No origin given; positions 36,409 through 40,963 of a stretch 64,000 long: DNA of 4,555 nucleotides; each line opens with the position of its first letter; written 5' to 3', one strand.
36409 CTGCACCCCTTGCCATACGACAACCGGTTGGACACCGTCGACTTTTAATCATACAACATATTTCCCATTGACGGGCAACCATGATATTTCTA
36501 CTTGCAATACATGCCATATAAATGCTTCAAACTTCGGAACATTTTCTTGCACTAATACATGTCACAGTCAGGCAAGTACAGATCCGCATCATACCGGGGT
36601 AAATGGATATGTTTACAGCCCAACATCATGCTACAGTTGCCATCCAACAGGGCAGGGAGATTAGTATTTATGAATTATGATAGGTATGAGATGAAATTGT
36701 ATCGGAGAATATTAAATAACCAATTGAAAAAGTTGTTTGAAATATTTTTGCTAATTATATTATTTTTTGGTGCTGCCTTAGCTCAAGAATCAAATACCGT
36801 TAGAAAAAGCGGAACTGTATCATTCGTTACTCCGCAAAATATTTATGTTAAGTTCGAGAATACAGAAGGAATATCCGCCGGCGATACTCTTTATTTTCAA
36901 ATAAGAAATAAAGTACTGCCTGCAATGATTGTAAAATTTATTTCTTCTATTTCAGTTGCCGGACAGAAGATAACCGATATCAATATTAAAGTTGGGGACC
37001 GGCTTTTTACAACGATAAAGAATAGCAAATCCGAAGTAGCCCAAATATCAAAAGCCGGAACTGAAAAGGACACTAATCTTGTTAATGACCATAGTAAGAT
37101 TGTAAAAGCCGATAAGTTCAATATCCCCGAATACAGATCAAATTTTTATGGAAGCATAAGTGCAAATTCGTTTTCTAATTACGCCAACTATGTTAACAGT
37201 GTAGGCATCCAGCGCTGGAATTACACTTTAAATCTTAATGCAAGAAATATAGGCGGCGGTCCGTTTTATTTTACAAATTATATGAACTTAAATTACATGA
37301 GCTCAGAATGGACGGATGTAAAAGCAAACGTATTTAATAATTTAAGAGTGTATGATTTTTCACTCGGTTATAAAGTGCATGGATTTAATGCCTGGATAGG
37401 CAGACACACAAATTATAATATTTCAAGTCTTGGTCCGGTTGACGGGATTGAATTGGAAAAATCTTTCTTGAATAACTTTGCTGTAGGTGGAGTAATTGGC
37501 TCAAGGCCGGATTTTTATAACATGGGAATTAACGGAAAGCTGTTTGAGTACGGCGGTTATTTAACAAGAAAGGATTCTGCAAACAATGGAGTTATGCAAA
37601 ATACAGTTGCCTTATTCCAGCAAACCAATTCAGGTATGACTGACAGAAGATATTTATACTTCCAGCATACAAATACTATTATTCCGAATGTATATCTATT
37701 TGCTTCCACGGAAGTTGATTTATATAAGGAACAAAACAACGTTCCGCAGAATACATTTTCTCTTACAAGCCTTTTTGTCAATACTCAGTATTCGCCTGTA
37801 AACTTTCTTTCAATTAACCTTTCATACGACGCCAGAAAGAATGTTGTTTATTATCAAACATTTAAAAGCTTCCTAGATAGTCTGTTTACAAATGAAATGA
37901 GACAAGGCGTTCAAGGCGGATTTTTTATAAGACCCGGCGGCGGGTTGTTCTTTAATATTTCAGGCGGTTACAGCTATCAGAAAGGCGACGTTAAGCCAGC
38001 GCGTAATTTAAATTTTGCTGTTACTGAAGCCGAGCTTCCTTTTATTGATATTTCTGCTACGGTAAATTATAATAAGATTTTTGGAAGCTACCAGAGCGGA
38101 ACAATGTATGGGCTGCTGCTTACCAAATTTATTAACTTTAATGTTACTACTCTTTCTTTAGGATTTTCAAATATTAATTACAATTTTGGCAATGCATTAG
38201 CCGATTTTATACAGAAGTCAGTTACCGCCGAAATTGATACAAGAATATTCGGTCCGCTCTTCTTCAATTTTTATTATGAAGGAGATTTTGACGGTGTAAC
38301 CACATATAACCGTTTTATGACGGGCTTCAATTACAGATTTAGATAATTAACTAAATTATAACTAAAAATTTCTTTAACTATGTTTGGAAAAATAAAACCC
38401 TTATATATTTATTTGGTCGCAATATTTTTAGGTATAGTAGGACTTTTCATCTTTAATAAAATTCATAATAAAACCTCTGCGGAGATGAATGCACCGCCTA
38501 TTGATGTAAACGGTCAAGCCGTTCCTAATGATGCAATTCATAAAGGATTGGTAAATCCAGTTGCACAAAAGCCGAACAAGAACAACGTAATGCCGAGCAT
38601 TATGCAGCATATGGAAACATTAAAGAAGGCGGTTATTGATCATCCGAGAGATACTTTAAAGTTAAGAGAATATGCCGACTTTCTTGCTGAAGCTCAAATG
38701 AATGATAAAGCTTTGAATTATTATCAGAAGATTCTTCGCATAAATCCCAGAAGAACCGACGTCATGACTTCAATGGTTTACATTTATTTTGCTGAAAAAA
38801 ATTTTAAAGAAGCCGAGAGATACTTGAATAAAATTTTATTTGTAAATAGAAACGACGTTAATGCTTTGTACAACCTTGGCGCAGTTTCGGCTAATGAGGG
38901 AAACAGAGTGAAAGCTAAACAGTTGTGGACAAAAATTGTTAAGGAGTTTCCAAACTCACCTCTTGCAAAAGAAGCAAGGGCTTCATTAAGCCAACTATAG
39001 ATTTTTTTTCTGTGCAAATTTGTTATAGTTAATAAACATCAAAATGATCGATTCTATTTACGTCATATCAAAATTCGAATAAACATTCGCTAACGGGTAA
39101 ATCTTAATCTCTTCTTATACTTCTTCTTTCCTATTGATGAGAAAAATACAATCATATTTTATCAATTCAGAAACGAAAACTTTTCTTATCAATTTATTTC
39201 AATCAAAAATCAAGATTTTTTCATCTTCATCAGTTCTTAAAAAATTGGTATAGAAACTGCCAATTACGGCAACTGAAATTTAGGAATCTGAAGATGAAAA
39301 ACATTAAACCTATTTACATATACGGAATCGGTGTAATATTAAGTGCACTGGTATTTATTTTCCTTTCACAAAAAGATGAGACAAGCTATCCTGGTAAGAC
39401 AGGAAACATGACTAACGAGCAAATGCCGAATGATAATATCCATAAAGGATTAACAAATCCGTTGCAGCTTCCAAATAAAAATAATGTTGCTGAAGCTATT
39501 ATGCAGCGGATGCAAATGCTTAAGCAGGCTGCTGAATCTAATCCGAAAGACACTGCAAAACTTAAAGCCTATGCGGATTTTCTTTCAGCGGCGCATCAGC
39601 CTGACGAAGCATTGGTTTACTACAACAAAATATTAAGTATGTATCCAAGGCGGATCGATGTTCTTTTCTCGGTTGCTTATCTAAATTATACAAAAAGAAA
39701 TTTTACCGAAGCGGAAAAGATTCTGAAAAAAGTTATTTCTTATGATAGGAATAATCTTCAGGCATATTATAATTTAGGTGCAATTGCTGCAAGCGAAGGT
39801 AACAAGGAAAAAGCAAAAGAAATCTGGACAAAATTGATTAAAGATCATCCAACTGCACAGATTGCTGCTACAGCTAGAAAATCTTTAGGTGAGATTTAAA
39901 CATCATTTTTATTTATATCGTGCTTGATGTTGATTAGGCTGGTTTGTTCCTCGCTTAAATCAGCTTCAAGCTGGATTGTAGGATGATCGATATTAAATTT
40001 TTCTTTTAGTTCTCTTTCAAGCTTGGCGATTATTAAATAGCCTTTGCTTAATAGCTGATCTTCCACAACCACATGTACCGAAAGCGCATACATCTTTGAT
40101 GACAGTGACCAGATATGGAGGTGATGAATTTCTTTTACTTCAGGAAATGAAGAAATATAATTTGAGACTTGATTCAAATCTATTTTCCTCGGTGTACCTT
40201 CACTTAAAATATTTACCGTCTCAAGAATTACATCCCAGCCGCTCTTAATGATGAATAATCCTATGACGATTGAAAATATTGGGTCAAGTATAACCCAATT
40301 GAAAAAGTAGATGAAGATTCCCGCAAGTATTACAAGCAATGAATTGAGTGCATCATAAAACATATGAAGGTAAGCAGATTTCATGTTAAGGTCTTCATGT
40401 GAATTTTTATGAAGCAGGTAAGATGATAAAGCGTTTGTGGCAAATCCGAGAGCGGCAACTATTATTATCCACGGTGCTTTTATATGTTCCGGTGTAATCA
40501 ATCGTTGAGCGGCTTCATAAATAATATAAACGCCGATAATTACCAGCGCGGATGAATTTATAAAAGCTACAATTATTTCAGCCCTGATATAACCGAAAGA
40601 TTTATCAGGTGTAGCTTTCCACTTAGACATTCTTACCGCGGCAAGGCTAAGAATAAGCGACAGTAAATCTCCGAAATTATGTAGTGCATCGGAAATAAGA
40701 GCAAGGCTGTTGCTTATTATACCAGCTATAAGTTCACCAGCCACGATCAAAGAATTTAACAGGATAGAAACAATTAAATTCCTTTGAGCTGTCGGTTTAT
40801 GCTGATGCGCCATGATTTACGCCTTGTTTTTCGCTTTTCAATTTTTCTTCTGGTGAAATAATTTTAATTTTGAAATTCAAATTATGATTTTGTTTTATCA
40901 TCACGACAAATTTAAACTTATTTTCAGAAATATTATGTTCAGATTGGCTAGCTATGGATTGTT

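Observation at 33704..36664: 986-aa cytochrome with 39 CXXCH (plus one CX3CH) organised as about 13 concatenated c7-type triheme modules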

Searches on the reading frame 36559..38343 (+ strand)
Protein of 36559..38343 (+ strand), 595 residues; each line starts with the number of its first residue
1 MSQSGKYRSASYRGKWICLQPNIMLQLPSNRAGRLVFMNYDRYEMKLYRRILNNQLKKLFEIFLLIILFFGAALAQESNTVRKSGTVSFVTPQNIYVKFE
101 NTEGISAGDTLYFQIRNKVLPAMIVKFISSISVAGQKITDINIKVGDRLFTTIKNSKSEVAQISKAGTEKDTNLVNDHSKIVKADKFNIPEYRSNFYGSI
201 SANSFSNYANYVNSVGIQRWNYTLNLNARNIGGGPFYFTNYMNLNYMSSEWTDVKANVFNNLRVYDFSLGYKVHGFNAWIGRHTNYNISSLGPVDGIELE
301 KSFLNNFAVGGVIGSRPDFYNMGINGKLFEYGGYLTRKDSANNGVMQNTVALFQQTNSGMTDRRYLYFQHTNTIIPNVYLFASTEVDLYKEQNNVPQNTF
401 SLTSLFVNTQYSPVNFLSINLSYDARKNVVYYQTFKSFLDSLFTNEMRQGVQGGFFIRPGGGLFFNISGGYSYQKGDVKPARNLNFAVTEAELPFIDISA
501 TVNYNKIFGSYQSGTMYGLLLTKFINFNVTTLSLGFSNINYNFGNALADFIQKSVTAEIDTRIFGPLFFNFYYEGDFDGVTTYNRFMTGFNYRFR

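Call 9: search_protein_families(library=pfam, proteins=[window:36559-38343:+], max_evalue=0.001)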
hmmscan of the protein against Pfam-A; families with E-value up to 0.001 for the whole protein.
window:36559-38343:+ (595 aa): 0 families

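Call 27: search_protein_families(library=ncbifam, proteins=[window:36691-38343:+], max_evalue=0.1)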
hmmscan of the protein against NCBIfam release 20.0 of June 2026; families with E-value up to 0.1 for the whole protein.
window:36691-38343:+ (551 aa): 0 families

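Call 74: search_solved_structures(query=window:36691-38343:+, max_evalue=10)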
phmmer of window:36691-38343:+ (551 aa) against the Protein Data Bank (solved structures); distinct sequences matched with E-value up to 10: 0.

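Call 75: search_protein_families(library=pfam, proteins=[window:36691-38343:+], max_evalue=10)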
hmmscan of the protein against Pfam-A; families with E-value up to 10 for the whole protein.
window:36691-38343:+ (551 aa): 0 families

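Call 77: find_homologous_proteins(query=window:36691-38343:+, max_evalue=0.001)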
Query window:36691-38343:+ (551 aa): 737 proteins with E <= 0.001 among 8000 candidates; the best 120 are listed.
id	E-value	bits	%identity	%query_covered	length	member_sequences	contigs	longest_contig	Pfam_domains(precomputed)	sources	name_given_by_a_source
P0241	0.0e+0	1221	100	100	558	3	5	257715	-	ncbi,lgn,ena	-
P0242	0.0e+0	1014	82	100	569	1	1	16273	-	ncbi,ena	-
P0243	1.7e-280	950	78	99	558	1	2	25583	-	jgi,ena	-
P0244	2.3e-275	933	74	99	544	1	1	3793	-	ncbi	-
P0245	9.3e-230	782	62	99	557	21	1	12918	-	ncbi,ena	-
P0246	1.2e-228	778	64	99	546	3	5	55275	-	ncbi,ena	-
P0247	2.7e-226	771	62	99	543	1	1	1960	-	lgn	-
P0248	5.0e-223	760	61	99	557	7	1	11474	-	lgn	-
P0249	1.2e-210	719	58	98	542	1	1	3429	-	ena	-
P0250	4.6e-210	717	59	97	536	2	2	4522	-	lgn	-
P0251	1.6e-208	712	56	98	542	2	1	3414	-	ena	-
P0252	5.5e-208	710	58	95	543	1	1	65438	-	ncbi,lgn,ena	-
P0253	2.3e-207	708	58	97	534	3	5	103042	-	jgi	jgi:hypothetical protein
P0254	8.7e-207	706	58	97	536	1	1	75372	-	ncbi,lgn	-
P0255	2.3e-205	702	58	96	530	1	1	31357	-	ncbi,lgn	-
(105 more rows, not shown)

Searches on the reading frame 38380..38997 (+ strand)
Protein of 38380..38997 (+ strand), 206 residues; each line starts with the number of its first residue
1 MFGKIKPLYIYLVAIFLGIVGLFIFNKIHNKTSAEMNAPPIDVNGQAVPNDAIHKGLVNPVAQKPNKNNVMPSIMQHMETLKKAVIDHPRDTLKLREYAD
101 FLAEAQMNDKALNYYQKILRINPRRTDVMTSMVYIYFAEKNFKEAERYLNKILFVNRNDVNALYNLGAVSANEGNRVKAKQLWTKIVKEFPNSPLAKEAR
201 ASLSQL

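Call 9: search_protein_families(library=pfam, proteins=[window:38380-38997:+], max_evalue=0.001)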
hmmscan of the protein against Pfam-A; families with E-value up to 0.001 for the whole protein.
window:38380-38997:+ (206 aa): 10 families
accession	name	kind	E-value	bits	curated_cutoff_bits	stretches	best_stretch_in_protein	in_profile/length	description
PF14559.12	TPR_19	-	5e-11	43.2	25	1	103-166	2-64/68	Tetratricopeptide repeat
PF13428.12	TPR_14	-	5.1e-11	42.6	23.5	0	132-168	7-43/44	Tetratricopeptide repeat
PF07719.23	TPR_2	-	6.7e-11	41.9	27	0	161-192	2-33/34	Tetratricopeptide repeat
PF00515.34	TPR_1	-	3.1e-09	36.7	27.8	0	108-123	17-32/34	Tetratricopeptide repeat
PF13174.12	TPR_6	-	3.9e-08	33.9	26.3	0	162-193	2-33/33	Tetratricopeptide repeat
PF23914.1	TPR_CcmH_CycH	-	3.2e-06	27.5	42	1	88-192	46-153/158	Cytochrome c-type biogenesis protein H TPR domain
PF13181.12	TPR_8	-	3.2e-05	24.2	25.7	0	131-153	6-28/34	Tetratricopeptide repeat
PF13424.12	TPR_12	-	0.00035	21.1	30.1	0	95-152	6-71/77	Tetratricopeptide repeat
PF13431.12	TPR_17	-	0.00036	21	24.4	0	156-179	9-32/34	Tetratricopeptide repeat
PF13432.12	TPR_16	-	0.00093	20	32.7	0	136-193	7-64/65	Tetratricopeptide repeat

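Call 27: search_protein_families(library=ncbifam, proteins=[window:38380-38997:+], max_evalue=0.1)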
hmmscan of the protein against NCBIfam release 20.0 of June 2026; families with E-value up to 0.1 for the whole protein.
window:38380-38997:+ (206 aa): 27 families (the best 25 are shown)
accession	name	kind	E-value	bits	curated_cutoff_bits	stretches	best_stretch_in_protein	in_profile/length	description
TIGR02917.1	PEP_TPR_lipo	equivalog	5.8e-09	34.4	312.2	1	106-203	445-542/899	XrtA/PEP-CTERM system TPR-repeat protein PrsT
NF008520.0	PRK11447.1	equivalog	5.1e-08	31.2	858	1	88-196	599-707/1157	cellulose synthase complex outer membrane protein BcsC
TIGR02521.1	type_IV_pilW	equivalog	8.8e-07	28.7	154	1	98-190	105-233/234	type IV pilus biogenesis/stability protein PilW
TIGR03939.1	PGA_TPR_OMP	equivalog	1.1e-06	27.2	366.65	1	105-205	99-200/800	poly-beta-1,6 N-acetyl-D-glucosamine export porin PgaA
TIGR02795.1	tol_pal_ybgF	equivalog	2.6e-06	28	90.1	1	135-202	48-118/119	tol-pal system protein YbgF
NF040959.1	MamA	equivalog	2.7e-06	27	200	1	79-182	58-161/204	magnetosome protein MamA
NF047371.1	FlcA_CTERM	equivalog_domain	2.2e-05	23.1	300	1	97-190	443-537/646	periplasmic flagellar collar protein FlcA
TIGR00990.1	3a0801s09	subfamily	2.4e-05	23.2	757.25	1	78-194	351-467/615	mitochondrial import receptor subunit TOM70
NF033920.0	C39_PA2778_fam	equivalog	3.5e-05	23.3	150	1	99-186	163-250/255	PA2778 family cysteine peptidase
NF052312.1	T9SS_PorW_SprE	equivalog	7.4e-05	21.6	250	0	156-197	579-620/716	type IX secretion system periplasmic lipoprotein PorW/SprE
TIGR00540.1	TPR_hemY_coli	hypoth_equivalog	7.8e-05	21.6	142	1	94-185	296-384/385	heme biosynthesis-associated TPR protein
NF002725.1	PRK02603.1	equivalog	0.00014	22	143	1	106-139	86-119/173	photosystem I assembly protein Ycf3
NF008068.0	PRK10803.1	equivalog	0.00059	19.9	383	1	159-204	216-261/263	cell division protein CpoB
NF040561.1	PrimPol_Msp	equivalog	0.00078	18.1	200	0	136-202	1-67/515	CRISPR-associated primase-polymerase type A1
NF052400.1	M48_BAM_BepA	equivalog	0.0018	17.2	570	1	79-182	328-431/483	beta-barrel assembly-enhancing protease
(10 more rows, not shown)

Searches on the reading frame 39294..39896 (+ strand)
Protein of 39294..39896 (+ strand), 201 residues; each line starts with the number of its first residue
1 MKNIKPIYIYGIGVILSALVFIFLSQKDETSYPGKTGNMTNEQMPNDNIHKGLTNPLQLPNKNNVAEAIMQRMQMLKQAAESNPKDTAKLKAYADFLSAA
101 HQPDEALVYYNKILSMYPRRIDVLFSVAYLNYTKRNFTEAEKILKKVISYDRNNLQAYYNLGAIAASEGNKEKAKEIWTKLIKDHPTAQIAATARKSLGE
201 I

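Call 9: search_protein_families(library=pfam, proteins=[window:39294-39896:+], max_evalue=0.001)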
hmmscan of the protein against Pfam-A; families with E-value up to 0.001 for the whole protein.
window:39294-39896:+ (201 aa): 13 families
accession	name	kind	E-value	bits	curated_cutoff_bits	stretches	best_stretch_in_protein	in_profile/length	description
PF14559.12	TPR_19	-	4.6e-12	46.5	25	1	135-192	5-63/68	Tetratricopeptide repeat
PF07719.23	TPR_2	-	5e-10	39.2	27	0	156-187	2-33/34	Tetratricopeptide repeat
PF13174.12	TPR_6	-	1.9e-09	38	26.3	1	156-187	1-32/33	Tetratricopeptide repeat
PF13181.12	TPR_8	-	7.1e-09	35.6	25.7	0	156-181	2-27/34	Tetratricopeptide repeat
PF13431.12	TPR_17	-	1.6e-08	34.6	24.4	0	144-175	2-33/34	Tetratricopeptide repeat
PF13428.12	TPR_14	-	3.1e-08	34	23.5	0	90-126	4-40/44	Tetratricopeptide repeat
PF00515.34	TPR_1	-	4.9e-08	32.9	27.8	0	156-176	2-22/34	Tetratricopeptide repeat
PF23914.1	TPR_CcmH_CycH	-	7.4e-08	32.8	42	1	60-183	22-149/158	Cytochrome c-type biogenesis protein H TPR domain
PF13424.12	TPR_12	-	2.6e-05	24.7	30.1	0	88-149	3-73/77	Tetratricopeptide repeat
PF13432.12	TPR_16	-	4.6e-05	24.2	32.7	0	132-174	8-50/65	Tetratricopeptide repeat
PF25756.1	TPR_INTS8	-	0.00065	19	27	0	58-110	296-350/488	INTS8, TPR repeats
PF05843.20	Suf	-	0.00075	18.6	24.7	0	72-150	2-80/532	Suppressor of forked protein (Suf)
PF25063.1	ARM_TT21_C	-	0.00087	19.6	35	0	50-177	20-151/209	Tetratricopeptide repeat protein 21 C-terminal ARM domain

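Call 27: search_protein_families(library=ncbifam, proteins=[window:39294-39896:+], max_evalue=0.1)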
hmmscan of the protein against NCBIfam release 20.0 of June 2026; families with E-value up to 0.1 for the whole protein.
window:39294-39896:+ (201 aa): 27 families (the best 25 are shown)
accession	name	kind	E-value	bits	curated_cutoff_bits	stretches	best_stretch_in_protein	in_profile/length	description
TIGR02917.1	PEP_TPR_lipo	equivalog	5.2e-10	37.9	312.2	1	75-189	453-567/899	XrtA/PEP-CTERM system TPR-repeat protein PrsT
NF033920.0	C39_PA2778_fam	equivalog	7e-09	35.5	150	1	86-180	156-249/255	PA2778 family cysteine peptidase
NF040959.1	MamA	equivalog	5.4e-08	32.5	200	1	71-183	55-167/204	magnetosome protein MamA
TIGR02795.1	tol_pal_ybgF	equivalog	1.7e-07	31.9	90.1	1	126-197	44-118/119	tol-pal system protein YbgF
NF047371.1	FlcA_CTERM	equivalog_domain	3.9e-07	28.9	300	1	89-164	157-234/646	periplasmic flagellar collar protein FlcA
TIGR00990.1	3a0801s09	subfamily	5.9e-07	28.5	757.25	1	75-187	353-465/615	mitochondrial import receptor subunit TOM70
TIGR00540.1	TPR_hemY_coli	hypoth_equivalog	1.7e-06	27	142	1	75-180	283-384/385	heme biosynthesis-associated TPR protein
TIGR02521.1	type_IV_pilW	equivalog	2.6e-06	27.2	154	1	76-180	88-194/234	type IV pilus biogenesis/stability protein PilW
NF008520.0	PRK11447.1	equivalog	2.2e-05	22.5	858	1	71-186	597-702/1157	cellulose synthase complex outer membrane protein BcsC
TIGR02552.1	LcrH_SycD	equivalog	0.00021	21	104.8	1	111-179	8-76/136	SycD/LcrH family type III secretion system chaperone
NF033758.1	gliding_GltE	equivalog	0.00023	20.3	225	1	140-192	71-123/411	adventurous gliding motility TPR repeat lipoprotein GltE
NF053607.1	CHU_0125_OmpA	equivalog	0.00027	19.6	620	1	88-198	22-130/639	CHU_0125 family OmpA-like outer membrane integrity protein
NF008755.0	PRK11788.1-3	equivalog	0.00046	19.6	430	1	130-188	189-247/388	lipopolysaccharide assembly protein LapB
NF008757.0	PRK11788.1-5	equivalog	0.00058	19.1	363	1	132-186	191-245/388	lipopolysaccharide assembly protein LapB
TIGR03939.1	PGA_TPR_OMP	equivalog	0.00071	17.9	366.65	1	36-149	380-491/800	poly-beta-1,6 N-acetyl-D-glucosamine export porin PgaA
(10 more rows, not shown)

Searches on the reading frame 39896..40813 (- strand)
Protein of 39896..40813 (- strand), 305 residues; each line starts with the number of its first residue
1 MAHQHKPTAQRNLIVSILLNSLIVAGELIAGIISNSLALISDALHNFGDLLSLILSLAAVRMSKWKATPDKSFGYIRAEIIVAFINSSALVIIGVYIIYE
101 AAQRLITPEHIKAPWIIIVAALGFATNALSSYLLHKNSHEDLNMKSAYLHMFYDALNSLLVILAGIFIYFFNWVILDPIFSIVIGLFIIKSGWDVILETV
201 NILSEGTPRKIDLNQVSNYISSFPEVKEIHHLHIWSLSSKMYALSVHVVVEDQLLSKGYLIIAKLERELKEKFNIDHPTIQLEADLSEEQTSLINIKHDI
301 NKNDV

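Call 27: search_protein_families(library=ncbifam, proteins=[window:39896-40813:-], max_evalue=0.1)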
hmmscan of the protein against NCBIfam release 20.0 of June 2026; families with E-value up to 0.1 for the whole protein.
window:39896-40813:- (305 aa): 10 families
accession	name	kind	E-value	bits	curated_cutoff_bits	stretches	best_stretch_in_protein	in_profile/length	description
TIGR01297.1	CDF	superfamily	3.2e-81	272.7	82.35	1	10-284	2-282/285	cation diffusion facilitator family transporter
NF002923.0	PRK03557.1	equivalog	3.6e-59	200.6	408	1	3-298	11-305/313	CDF family zinc transporter ZitB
NF033827.1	CDF_efflux_DmeF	equivalog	6.8e-35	120.9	250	2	135-259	169-291/309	CDF family Co(II)/Ni(II) efflux transporter DmeF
NF033616.1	CDF_MamB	equivalog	2.1e-23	83.2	350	1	15-272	11-270/284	magnetosome biogenesis CDF transporter MamB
NF052621.1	MngEfTpMntE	equivalog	1.1e-20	74.3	500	1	14-284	7-281/293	manganese efflux transporter MntE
NF033615.1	CDF_MamM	equivalog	1.7e-20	73.5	350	1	14-273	13-276/290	magnetosome biogenesis CDF transporter MamM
NF050169.1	CatEfflxFieF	equivalog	1.1e-18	67.5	420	1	16-274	11-271/282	cation efflux pump FieF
NF052602.1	Zn_efflux_Cdf31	equivalog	1.4e-17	64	460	1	6-284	3-289/299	CDF family zinc efflux transporter Cdf31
NF040994.1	MamV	equivalog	1.9e-16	60.1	500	1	29-285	30-288/319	CDF transporter MamV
NF007064.0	PRK09509.1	equivalog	6.3e-16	58.2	447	1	12-274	12-276/300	CDF family cation-efflux transporter FieF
